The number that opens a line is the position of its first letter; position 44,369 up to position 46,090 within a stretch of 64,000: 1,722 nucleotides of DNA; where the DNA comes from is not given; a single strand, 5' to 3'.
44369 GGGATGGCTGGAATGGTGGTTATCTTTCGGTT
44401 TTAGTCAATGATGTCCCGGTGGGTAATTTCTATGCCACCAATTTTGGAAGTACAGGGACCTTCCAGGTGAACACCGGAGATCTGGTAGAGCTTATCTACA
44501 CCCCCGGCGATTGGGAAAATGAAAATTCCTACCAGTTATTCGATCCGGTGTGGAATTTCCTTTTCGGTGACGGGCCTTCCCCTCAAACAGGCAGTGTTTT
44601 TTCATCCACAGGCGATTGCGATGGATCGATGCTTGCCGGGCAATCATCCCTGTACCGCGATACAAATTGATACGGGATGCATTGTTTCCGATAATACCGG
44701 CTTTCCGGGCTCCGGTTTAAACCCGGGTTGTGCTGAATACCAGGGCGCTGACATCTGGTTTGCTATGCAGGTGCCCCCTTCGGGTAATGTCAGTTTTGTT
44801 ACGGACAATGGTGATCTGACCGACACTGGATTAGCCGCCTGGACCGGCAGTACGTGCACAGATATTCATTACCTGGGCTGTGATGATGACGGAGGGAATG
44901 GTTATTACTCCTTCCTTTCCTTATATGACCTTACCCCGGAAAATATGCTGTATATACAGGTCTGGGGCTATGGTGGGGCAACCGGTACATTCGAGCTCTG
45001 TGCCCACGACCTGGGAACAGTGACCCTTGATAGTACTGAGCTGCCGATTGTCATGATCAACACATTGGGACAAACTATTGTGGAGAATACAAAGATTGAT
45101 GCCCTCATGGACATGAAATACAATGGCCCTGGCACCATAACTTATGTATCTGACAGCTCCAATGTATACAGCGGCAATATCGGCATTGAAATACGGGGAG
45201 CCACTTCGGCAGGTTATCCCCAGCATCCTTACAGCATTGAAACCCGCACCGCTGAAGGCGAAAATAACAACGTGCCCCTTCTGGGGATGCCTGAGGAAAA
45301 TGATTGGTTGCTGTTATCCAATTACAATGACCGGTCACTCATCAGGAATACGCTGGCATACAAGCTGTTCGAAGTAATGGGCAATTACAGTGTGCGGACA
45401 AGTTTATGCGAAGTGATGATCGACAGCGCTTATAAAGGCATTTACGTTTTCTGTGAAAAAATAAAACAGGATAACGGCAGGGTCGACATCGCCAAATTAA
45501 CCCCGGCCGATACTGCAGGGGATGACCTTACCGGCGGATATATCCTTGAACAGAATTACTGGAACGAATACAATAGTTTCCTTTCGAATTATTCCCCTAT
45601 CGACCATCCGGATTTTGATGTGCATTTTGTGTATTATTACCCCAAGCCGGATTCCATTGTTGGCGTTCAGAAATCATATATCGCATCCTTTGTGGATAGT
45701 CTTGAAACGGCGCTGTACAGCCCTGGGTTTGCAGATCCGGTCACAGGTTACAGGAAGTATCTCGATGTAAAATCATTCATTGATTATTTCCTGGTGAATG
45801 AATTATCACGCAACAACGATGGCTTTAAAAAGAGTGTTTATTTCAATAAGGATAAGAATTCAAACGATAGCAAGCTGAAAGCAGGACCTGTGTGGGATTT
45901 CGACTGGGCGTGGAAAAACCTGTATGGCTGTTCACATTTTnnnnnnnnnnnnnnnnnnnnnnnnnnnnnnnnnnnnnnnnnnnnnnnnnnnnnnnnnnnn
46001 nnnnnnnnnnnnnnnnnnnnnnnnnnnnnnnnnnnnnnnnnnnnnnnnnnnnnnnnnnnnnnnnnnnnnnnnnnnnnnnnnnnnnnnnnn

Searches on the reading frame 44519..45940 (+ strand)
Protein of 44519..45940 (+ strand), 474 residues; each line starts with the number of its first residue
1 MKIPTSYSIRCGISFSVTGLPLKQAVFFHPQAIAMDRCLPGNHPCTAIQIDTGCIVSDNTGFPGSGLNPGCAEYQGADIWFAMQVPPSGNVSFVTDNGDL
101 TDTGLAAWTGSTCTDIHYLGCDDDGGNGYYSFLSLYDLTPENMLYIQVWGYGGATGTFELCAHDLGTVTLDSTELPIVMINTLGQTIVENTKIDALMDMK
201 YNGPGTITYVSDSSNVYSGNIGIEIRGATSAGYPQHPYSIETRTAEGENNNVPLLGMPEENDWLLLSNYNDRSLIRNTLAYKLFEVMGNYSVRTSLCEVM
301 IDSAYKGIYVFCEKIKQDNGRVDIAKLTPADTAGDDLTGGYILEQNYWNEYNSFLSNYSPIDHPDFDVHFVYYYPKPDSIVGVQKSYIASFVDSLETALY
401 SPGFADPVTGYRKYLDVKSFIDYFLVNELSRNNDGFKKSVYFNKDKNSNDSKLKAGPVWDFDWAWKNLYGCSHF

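Call 79: search_protein_families(library=pfam, proteins=[window:44519-45940:+], max_evalue=0.00001)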
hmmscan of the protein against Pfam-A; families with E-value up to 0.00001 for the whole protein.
window:44519-45940:+ (474 aa): 1 family
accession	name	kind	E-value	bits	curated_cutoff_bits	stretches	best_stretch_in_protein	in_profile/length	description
PF08757.17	CotH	-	1.8e-39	136.6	23.8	1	223-467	1-217/322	CotH kinase protein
